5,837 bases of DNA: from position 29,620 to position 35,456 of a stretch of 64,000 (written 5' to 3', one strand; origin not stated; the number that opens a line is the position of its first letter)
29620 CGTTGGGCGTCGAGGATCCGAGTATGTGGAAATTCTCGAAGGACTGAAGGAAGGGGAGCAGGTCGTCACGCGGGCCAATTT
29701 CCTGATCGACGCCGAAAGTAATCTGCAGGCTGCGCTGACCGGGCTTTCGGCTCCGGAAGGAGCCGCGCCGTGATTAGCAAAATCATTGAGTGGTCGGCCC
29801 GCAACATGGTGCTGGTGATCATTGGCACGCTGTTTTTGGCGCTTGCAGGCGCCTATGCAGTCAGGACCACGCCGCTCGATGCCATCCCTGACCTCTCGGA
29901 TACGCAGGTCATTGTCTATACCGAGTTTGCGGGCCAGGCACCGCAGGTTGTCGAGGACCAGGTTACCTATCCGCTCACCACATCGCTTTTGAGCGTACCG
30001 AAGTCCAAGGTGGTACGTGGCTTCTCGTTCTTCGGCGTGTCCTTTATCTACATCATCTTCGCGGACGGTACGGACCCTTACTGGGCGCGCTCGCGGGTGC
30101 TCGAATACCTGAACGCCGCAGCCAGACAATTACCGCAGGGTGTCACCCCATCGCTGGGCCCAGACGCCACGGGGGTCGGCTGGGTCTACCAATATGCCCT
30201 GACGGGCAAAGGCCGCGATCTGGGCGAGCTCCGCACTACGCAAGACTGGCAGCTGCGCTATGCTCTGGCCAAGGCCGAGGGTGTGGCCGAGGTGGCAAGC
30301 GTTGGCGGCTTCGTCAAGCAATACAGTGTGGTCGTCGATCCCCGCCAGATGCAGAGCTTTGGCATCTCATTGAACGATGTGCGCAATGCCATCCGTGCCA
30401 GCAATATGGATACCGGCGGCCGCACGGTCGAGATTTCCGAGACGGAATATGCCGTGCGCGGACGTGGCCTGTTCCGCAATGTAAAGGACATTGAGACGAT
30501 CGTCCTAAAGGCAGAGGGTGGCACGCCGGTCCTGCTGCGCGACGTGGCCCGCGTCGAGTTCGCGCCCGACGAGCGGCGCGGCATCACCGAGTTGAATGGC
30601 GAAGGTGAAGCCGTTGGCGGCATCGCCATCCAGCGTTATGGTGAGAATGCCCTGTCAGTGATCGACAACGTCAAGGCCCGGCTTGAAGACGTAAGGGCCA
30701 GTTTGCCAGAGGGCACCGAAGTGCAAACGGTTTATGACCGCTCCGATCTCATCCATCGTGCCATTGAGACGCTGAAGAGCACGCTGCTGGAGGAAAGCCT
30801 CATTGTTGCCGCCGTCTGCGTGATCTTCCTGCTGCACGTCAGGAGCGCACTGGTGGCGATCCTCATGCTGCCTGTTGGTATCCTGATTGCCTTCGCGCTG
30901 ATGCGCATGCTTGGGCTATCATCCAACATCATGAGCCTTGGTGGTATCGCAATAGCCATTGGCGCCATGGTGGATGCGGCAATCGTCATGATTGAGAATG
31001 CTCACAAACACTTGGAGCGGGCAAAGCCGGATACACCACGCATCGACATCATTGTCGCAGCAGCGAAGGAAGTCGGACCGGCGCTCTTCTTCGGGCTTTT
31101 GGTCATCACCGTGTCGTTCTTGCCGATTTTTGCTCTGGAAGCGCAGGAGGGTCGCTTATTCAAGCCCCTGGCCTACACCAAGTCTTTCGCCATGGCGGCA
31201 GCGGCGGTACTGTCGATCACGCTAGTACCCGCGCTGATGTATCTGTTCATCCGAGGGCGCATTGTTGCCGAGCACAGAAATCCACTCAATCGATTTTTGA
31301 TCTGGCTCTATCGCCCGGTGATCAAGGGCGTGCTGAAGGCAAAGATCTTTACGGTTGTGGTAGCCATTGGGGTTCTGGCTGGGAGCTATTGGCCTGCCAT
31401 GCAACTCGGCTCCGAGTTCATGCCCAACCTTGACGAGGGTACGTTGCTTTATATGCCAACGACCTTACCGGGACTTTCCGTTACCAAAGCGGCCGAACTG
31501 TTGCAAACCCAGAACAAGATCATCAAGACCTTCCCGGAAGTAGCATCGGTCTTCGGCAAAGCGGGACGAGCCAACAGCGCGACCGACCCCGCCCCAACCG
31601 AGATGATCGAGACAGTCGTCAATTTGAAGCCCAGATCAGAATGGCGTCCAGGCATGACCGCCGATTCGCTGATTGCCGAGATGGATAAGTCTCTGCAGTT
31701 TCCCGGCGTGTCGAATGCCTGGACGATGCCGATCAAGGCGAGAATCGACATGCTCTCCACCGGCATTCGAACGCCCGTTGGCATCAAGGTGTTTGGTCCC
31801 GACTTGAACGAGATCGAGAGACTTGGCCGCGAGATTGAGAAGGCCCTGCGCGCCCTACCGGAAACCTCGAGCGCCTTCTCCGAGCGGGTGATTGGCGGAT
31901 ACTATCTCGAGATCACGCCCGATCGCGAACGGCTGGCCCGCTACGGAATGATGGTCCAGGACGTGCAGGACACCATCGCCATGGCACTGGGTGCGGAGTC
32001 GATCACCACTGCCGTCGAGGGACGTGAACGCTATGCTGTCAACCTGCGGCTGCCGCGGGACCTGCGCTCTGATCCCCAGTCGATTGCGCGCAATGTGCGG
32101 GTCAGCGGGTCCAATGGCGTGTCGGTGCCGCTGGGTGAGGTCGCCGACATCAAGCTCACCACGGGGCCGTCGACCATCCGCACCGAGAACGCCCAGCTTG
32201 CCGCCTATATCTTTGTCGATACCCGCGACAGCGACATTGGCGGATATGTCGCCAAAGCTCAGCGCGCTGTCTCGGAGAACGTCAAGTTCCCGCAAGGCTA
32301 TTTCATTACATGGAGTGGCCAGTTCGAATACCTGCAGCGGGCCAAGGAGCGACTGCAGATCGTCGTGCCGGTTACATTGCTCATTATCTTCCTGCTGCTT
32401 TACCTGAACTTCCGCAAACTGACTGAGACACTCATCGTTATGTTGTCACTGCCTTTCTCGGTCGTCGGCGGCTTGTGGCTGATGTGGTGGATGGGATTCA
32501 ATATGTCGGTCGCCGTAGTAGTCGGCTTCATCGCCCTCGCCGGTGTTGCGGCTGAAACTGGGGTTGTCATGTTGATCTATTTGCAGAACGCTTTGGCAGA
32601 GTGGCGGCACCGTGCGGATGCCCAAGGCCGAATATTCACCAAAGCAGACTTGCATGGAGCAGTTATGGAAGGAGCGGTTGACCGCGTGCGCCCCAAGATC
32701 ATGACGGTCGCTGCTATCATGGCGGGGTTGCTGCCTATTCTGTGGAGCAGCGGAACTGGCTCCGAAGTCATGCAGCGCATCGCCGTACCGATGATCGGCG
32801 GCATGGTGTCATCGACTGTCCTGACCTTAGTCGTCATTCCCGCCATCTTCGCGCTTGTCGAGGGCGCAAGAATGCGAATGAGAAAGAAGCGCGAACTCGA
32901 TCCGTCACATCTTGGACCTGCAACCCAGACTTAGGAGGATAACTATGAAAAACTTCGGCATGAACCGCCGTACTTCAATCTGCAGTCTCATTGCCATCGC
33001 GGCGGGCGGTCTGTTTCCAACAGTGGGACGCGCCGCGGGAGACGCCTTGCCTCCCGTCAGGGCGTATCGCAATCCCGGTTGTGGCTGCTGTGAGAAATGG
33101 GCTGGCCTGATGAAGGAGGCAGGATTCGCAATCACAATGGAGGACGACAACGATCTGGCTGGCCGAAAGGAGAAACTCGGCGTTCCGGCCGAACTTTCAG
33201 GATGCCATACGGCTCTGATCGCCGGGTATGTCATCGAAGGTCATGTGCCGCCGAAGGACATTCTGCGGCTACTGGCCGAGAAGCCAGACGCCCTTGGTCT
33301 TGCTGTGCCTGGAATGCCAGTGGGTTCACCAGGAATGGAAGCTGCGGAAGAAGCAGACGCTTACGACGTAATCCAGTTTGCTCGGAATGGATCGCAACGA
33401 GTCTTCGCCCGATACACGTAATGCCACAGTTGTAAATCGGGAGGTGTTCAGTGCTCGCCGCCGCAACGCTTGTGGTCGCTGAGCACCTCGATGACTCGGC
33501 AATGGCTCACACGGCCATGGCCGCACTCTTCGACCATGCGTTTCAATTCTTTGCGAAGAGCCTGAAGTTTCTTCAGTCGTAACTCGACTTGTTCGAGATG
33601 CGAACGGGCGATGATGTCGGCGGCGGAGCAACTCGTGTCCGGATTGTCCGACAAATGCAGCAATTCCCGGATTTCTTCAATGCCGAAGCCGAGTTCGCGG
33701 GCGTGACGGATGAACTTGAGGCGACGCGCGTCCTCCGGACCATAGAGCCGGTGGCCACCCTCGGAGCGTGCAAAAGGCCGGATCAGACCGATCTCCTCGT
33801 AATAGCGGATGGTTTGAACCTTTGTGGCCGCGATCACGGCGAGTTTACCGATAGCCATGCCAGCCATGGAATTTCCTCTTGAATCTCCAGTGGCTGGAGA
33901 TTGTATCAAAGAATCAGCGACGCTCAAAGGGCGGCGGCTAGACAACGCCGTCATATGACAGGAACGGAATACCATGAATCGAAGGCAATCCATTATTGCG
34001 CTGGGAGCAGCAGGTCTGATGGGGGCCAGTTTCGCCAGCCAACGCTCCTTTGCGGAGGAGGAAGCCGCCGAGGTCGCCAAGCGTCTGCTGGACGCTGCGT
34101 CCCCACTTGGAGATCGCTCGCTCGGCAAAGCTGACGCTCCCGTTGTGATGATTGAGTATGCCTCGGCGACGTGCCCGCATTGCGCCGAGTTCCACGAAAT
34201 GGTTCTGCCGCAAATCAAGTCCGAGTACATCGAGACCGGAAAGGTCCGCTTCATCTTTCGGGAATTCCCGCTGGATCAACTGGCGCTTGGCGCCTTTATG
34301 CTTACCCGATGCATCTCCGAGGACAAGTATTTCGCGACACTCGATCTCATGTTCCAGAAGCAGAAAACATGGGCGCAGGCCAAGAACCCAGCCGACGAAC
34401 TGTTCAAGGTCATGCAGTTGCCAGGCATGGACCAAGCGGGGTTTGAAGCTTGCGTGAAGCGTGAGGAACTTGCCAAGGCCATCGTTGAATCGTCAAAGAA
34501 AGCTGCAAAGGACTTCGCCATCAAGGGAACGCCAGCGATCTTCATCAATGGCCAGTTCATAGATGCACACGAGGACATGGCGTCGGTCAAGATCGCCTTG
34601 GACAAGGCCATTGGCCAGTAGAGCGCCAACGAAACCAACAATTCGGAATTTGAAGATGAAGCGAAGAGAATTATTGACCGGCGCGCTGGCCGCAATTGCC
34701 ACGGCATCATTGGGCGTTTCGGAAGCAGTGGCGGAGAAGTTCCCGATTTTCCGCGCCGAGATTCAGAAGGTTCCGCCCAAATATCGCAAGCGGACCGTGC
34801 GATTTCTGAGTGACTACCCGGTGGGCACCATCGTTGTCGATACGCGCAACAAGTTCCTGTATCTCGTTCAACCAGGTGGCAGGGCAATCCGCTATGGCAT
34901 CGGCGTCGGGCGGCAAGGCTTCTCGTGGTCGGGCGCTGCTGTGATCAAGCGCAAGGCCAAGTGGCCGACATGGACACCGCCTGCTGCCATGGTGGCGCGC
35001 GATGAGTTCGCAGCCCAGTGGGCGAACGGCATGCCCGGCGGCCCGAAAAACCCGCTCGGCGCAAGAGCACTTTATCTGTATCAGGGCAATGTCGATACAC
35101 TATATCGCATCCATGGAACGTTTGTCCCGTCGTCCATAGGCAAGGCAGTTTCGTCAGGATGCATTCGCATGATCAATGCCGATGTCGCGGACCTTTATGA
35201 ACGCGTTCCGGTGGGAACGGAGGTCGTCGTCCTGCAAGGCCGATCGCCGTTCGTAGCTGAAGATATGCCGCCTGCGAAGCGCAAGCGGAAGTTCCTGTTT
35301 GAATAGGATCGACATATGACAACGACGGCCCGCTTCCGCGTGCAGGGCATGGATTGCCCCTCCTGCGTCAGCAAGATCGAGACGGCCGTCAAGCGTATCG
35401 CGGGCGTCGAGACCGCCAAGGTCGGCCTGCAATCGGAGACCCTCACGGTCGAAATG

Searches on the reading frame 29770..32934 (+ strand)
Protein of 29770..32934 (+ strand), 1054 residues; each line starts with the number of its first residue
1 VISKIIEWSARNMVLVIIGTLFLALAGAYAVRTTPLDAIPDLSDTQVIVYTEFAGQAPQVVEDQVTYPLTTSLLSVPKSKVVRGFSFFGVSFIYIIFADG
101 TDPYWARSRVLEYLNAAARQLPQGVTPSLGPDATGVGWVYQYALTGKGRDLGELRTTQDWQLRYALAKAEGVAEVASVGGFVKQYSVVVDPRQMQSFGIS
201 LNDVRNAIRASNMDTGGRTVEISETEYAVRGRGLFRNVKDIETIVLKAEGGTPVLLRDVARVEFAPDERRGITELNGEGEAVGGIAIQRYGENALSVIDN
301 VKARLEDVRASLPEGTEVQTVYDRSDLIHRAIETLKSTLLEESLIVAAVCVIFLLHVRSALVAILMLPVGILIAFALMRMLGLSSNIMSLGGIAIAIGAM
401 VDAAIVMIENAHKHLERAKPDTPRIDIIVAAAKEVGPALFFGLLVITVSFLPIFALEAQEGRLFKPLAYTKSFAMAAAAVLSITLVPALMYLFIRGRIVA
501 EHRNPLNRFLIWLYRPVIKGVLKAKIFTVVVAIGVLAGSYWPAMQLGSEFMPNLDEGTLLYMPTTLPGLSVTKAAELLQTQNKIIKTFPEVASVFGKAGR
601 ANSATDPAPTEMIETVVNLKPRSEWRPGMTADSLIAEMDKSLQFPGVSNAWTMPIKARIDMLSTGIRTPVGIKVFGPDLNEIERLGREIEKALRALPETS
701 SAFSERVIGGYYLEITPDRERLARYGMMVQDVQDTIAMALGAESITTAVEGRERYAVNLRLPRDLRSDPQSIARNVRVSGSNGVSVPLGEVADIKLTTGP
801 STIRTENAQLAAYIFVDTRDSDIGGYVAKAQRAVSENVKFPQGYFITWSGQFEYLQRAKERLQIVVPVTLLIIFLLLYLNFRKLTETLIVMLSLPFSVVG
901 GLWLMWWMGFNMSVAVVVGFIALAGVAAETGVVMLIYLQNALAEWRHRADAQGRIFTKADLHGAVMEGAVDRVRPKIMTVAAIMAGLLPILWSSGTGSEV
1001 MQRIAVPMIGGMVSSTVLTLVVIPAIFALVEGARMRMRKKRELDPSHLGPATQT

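Call 74: search_protein_families(library=pfam, proteins=[window:29770-32934:+])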
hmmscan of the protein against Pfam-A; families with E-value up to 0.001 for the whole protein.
window:29770-32934:+ (1054 aa): 2 families
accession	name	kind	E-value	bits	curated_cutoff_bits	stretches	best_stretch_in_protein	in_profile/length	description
PF00873.25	ACR_tran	-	6.2e-242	805.9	28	1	6-1030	2-1020/1021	AcrB/AcrD/AcrF family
PF03176.21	MMPL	-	8.4e-05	22.1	20.5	1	340-503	147-312/333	MMPL family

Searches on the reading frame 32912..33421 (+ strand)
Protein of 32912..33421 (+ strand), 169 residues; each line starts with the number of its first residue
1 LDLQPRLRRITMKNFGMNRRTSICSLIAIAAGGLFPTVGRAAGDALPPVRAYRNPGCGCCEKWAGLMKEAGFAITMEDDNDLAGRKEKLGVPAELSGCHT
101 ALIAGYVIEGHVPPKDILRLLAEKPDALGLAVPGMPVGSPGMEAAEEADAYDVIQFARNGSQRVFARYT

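Call 74: search_protein_families(library=pfam, proteins=[window:32912-33421:+])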
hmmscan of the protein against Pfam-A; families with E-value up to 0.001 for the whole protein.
window:32912-33421:+ (169 aa): 1 family
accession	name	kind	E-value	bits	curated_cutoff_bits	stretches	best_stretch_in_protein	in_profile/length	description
PF04214.18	DUF411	-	4.2e-26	90.8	27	1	96-142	2-48/48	Protein of unknown function, DUF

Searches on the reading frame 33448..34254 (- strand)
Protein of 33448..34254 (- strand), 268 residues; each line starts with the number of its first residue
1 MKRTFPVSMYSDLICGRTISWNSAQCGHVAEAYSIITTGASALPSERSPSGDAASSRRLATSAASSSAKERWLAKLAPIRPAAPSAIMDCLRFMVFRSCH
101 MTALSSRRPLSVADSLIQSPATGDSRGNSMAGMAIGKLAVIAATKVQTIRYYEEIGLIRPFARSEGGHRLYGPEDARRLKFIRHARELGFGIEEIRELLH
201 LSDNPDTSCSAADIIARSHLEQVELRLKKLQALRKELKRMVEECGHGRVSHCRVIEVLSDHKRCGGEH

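Call 74: search_protein_families(library=pfam, proteins=[window:33448-34254:-])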
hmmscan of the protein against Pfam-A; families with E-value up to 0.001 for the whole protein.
window:33448-34254:- (268 aa): 3 families
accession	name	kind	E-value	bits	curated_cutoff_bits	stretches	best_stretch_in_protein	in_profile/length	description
PF09278.17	MerR-DNA-bind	-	7.9e-20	71.7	25.4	1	177-239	2-64/65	MerR, DNA binding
PF13411.12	MerR_1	-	1.1e-17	64.4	21.6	1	133-199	1-66/69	MerR HTH family regulatory protein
PF00376.29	MerR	-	1.1e-10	41.6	28.2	1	135-171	2-38/38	MerR family regulatory protein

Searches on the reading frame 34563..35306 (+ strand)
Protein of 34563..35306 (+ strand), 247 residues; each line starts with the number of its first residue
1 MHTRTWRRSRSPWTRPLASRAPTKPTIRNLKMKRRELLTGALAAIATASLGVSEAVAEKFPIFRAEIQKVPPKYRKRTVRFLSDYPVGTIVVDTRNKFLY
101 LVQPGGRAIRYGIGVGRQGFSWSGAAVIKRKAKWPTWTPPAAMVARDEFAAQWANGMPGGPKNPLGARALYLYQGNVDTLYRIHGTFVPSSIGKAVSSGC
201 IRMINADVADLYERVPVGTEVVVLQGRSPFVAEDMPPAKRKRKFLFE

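Call 74: search_protein_families(library=pfam, proteins=[window:34563-35306:+])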
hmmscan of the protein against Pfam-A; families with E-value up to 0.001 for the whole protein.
window:34563-35306:+ (247 aa): 1 family
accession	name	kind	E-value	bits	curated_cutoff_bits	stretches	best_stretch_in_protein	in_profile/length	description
PF03734.19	YkuD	-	4.8e-22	79.6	23.4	1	89-223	3-146/146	L,D-transpeptidase catalytic domain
